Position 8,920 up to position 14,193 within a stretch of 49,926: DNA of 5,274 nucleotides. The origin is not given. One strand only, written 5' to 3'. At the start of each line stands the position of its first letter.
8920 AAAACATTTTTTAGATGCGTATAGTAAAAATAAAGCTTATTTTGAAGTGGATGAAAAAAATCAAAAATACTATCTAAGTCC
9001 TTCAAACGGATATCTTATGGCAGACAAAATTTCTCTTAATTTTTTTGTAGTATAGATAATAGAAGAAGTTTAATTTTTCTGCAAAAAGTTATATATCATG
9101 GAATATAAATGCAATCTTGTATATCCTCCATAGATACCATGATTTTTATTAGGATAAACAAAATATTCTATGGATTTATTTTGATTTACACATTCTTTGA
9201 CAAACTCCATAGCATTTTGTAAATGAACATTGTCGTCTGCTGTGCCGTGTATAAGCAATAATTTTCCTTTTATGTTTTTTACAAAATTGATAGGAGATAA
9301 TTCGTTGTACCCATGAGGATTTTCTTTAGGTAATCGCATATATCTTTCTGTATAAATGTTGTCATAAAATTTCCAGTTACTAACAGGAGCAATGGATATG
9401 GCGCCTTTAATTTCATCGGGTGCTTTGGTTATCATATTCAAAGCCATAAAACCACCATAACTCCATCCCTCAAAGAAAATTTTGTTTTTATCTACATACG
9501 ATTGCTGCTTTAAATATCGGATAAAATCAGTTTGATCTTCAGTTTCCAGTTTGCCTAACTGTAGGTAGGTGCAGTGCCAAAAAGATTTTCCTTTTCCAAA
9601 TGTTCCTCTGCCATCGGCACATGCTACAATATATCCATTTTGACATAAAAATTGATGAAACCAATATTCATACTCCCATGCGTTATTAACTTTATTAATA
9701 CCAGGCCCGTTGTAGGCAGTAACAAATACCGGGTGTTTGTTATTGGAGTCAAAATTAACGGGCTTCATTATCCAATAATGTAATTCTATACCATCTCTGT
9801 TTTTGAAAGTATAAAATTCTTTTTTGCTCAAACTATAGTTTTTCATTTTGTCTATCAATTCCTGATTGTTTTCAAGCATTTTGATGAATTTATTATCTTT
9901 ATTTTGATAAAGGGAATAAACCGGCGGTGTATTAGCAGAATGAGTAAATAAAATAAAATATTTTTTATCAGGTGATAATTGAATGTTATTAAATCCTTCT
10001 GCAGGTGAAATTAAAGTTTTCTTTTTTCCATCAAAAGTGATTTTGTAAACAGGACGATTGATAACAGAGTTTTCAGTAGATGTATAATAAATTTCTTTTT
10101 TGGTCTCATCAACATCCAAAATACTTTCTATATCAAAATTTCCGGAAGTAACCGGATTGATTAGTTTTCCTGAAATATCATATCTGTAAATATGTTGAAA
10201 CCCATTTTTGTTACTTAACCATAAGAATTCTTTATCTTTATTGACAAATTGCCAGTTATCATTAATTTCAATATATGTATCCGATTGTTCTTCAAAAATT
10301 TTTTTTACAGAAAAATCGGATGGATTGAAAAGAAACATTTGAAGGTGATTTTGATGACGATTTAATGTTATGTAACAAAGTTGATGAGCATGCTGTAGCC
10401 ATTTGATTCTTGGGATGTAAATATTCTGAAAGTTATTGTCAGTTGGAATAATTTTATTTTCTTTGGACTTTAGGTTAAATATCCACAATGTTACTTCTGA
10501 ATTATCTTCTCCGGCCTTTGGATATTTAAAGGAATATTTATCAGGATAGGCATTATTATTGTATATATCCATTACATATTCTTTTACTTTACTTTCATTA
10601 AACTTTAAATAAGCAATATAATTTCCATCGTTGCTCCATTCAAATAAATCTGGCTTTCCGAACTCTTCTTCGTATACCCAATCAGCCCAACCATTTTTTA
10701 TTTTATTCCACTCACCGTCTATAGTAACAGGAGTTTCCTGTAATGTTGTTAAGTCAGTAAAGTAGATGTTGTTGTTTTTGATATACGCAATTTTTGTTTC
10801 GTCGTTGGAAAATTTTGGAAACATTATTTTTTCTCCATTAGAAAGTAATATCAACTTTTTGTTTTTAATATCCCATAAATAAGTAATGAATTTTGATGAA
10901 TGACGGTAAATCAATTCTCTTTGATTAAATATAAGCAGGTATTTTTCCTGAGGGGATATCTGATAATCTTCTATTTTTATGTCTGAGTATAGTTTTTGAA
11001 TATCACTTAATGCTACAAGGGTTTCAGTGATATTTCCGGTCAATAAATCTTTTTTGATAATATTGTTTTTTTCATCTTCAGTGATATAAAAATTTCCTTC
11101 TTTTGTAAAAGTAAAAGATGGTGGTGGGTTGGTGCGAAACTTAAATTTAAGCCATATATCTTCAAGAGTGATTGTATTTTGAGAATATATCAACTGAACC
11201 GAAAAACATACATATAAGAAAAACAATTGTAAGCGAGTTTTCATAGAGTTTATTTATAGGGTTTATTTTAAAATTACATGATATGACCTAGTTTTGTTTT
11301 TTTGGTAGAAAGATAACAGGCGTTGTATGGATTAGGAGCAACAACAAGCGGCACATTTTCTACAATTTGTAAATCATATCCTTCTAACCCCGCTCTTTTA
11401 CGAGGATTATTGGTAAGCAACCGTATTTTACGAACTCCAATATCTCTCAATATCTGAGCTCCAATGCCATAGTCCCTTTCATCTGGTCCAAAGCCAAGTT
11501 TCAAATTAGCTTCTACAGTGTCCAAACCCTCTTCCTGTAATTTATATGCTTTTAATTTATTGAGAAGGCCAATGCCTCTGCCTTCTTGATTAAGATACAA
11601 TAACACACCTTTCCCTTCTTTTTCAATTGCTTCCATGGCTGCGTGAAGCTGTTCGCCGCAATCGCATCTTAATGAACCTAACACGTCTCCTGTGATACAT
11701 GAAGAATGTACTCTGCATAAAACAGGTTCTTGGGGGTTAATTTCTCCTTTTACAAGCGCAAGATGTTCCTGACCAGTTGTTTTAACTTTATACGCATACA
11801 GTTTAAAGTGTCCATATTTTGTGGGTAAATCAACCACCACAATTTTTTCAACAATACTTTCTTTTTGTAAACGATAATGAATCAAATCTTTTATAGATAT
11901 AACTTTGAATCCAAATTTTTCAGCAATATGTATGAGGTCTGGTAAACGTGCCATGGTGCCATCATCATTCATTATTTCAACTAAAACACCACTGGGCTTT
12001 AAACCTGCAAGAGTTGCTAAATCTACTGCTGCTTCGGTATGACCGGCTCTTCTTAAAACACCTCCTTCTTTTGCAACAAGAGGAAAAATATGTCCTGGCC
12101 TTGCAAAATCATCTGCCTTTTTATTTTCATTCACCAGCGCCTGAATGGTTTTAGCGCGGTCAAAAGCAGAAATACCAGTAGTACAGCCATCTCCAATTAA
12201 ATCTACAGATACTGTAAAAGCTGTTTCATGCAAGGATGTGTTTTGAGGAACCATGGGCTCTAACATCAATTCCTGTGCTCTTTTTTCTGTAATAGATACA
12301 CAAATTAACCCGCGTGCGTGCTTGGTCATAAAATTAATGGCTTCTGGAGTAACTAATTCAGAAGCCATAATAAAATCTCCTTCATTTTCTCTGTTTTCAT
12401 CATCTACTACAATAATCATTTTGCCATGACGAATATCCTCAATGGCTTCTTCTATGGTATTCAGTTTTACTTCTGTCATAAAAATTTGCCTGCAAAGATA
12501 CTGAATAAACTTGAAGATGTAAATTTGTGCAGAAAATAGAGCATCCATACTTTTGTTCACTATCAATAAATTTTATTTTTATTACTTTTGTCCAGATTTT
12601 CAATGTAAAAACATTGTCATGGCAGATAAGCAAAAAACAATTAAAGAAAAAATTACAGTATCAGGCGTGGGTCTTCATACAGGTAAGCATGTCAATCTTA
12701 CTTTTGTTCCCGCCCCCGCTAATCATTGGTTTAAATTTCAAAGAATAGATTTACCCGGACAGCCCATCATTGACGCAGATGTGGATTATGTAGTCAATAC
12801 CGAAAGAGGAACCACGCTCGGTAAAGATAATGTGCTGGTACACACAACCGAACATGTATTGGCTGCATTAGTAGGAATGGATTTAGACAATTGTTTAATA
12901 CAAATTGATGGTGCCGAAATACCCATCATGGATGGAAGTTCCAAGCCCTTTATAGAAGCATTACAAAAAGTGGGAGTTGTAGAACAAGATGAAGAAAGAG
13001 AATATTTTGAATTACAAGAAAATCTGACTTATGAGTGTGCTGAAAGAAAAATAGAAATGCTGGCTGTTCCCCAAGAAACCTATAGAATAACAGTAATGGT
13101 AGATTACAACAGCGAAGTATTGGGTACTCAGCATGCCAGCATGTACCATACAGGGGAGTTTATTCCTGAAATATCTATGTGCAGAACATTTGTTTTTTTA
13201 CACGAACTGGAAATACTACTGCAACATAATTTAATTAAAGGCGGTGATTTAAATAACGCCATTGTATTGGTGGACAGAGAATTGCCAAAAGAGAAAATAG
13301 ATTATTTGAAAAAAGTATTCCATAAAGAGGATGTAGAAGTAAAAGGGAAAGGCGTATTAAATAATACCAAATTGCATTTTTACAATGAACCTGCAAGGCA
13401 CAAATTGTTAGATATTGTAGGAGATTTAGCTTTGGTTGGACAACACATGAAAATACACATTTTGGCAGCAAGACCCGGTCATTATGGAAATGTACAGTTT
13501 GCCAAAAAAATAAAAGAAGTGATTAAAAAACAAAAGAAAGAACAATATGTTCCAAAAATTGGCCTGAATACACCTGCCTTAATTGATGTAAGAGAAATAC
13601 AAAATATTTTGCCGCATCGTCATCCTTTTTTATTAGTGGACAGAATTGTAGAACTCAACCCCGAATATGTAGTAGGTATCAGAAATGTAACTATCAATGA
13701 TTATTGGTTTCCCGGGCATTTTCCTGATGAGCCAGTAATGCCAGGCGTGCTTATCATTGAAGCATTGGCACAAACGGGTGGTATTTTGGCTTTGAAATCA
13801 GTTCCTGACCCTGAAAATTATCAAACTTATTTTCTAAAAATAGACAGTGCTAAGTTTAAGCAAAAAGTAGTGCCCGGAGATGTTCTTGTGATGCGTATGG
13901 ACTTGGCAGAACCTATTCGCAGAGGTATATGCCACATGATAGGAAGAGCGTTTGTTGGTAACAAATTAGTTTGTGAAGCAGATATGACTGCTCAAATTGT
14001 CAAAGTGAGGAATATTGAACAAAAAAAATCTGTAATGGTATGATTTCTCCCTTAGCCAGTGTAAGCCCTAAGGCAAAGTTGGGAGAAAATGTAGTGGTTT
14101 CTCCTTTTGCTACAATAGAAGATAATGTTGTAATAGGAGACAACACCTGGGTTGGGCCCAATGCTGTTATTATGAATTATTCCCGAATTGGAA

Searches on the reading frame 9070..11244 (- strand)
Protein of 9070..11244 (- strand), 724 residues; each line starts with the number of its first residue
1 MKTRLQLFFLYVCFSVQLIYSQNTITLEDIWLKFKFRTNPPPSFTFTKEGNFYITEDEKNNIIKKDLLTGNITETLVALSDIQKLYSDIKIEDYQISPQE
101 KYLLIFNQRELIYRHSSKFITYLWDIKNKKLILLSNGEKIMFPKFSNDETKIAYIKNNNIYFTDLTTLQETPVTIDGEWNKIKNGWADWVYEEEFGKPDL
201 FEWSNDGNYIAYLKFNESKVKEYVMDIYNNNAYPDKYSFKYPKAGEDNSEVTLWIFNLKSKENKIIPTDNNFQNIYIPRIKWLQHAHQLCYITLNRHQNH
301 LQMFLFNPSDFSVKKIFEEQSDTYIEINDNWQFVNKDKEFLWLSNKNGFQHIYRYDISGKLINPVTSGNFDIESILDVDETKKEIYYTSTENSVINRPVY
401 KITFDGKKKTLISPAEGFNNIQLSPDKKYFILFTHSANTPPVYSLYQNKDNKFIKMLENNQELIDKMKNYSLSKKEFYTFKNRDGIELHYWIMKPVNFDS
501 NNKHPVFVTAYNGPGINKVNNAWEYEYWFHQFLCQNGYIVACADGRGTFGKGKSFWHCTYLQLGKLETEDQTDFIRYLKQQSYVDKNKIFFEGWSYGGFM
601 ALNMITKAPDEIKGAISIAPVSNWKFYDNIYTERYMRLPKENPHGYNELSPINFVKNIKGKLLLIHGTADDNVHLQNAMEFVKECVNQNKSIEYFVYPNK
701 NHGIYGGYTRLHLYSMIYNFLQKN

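Call 24: search_protein_families(library=ncbifam, proteins=[window:9070-11244:-], max_evalue=0.00001)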
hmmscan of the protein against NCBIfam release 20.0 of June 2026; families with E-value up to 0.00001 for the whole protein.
window:9070-11244:- (724 aa): 4 families
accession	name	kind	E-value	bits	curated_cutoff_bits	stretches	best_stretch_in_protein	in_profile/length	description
NF053518.1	DipepPtdsDpp5Prph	equivalog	1.2e-25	90.2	900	1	377-705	304-634/655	dipeptidyl-peptidase Dpp5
NF050058.1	e_dPHAscl_type1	hypoth_equivalog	1.5e-12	47.6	150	1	561-689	78-208/276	extracellular catalytic domain type 1 short-chain-length polyhydroxyalkanoate depolymerase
NF033523.0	lasso_peptidase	equivalog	6.6e-12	45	400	1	466-703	368-615/638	Atxe2 family lasso peptide isopeptidase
TIGR02800.1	propeller_TolB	equivalog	1.3e-09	37.5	343.15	0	125-174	179-231/418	Tol-Pal system beta propeller repeat protein TolB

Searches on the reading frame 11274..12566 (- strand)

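Call 24: search_protein_families(library=ncbifam, proteins=[window:11274-12566:-], max_evalue=0.00001)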
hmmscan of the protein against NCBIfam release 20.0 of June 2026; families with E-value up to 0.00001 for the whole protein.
window:11274-12566:- (430 aa): 12 families
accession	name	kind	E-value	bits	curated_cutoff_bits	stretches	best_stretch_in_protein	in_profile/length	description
NF006803.0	PRK09311.1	equivalog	1.5e-188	626.8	569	1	31-430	5-404/417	bifunctional 3,4-dihydroxy-2-butanone-4-phosphate synthase/GTP cyclohydrolase II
NF006806.0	PRK09319.1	equivalog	2.8e-188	627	764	1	31-430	7-409/561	bifunctional 3,4-dihydroxy-2-butanone-4-phosphate synthase/GTP cyclohydrolase II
NF010626.1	PRK14019.1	equivalog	5.2e-133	443.5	513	1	35-404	2-360/364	bifunctional 3,4-dihydroxy-2-butanone-4-phosphate synthase/GTP cyclohydrolase II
NF006805.0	PRK09318.1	equivalog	2.8e-115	385.4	486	1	40-429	3-379/387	bifunctional 3,4-dihydroxy-2-butanone-4-phosphate synthase/GTP cyclohydrolase II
NF009132.0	PRK12485.1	equivalog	3.2e-108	362.1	693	1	35-407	3-367/369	bifunctional 3,4-dihydroxy-2-butanone-4-phosphate synthase/GTP cyclohydrolase II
NF006804.0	PRK09314.1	equivalog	7.4e-104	347.5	432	2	35-329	3-288/339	bifunctional 3,4-dihydroxy-2-butanone 4-phosphate synthase/GTP cyclohydrolase II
NF001591.0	PRK00393.1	subfamily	1.5e-76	256.2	148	1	241-430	6-194/199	GTP cyclohydrolase II RibA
TIGR00505.1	ribA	equivalog_domain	1.6e-75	252.9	205.85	1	246-430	7-191/191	GTP cyclohydrolase II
TIGR00506.1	ribB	equivalog_domain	1.9e-75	252.8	177.45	1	36-232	3-204/204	3,4-dihydroxy-2-butanone-4-phosphate synthase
NF006456.0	PRK08815.1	equivalog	1.1e-60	205.9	464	1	179-429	123-364/376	GTP cyclohydrolase II RibA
NF004437.0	PRK05773.1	equivalog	1.3e-27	96.5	262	1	38-229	3-214/219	3,4-dihydroxy-2-butanone 4-phosphate synthase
NF005536.0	PRK07198.1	equivalog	1.4e-07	30.7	403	1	277-405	235-374/419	GTP cyclohydrolase II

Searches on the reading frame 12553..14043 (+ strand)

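Call 24: search_protein_families(library=ncbifam, proteins=[window:12553-14043:+], max_evalue=0.00001)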
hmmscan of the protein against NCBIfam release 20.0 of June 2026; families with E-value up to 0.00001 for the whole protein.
window:12553-14043:+ (496 aa): 7 families
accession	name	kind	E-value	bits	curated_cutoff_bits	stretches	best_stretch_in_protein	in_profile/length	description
NF009667.0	PRK13188.1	equivalog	8.4e-207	687.4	465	1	23-485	1-462/464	bifunctional UDP-3-O-[3-hydroxymyristoyl] N-acetylglucosamine deacetylase/3-hydroxyacyl-ACP dehydratase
TIGR00325.1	lpxC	equivalog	2.1e-65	221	187.25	2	26-244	2-219/297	UDP-3-O-acyl-N-acetylglucosamine deacetylase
NF000582.1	PRK00006.1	equivalog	1.9e-49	167.2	113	1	345-481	1-136/137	3-hydroxyacyl-ACP dehydratase FabZ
TIGR01750.1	fabZ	equivalog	3.2e-49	166.4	155.15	1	344-481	1-140/141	3-hydroxyacyl-ACP dehydratase FabZ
NF009666.0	PRK13187.1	equivalog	6.9e-33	114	423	2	24-187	8-178/305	UDP-3-O-acyl N-acetylglycosamine deacetylase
NF058663.1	cispen_cyc_AmcE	equivalog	2.9e-16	59.9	140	1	346-485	6-145/153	cispentacin biosynthesis cyclizing decarboxylase AmcE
NF003509.0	PRK05174.1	equivalog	5.7e-07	29.5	124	1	353-464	29-144/172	bifunctional 3-hydroxydecanoyl-ACP dehydratase/trans-2-decenoyl-ACP isomerase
